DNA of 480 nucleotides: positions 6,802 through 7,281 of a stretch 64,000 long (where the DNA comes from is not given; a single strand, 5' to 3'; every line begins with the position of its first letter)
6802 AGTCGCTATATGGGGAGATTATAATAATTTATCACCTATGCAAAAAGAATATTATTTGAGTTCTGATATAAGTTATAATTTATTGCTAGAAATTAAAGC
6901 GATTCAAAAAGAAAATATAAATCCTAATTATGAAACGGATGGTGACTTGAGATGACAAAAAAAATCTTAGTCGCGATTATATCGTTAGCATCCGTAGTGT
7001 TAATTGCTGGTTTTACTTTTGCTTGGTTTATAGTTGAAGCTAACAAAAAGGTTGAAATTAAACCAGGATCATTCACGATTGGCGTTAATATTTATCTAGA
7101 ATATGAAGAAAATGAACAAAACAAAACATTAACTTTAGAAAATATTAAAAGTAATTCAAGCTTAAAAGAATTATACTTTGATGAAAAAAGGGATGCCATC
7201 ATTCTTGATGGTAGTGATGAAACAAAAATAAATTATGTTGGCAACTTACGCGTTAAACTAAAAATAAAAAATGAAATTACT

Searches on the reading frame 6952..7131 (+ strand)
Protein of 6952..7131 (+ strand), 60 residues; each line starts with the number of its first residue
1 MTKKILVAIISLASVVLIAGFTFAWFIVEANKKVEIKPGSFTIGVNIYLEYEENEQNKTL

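Call 58: search_protein_families(library=ncbifam, proteins=[window:6952-7131:+], max_evalue=10)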
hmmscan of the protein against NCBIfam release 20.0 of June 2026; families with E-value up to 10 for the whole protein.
seq(60 aa): 2 families
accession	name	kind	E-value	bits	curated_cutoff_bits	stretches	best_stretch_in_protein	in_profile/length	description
TIGR04090.1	exp_by_SipW_IV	subfamily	0.012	15.3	60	1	3-42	1-39/241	BsaA family SipW-dependent biofilm matrix protein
NF006419.0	PRK08668.1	equivalog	0.018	13.8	617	1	5-30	374-399/613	NADH dehydrogenase subunit M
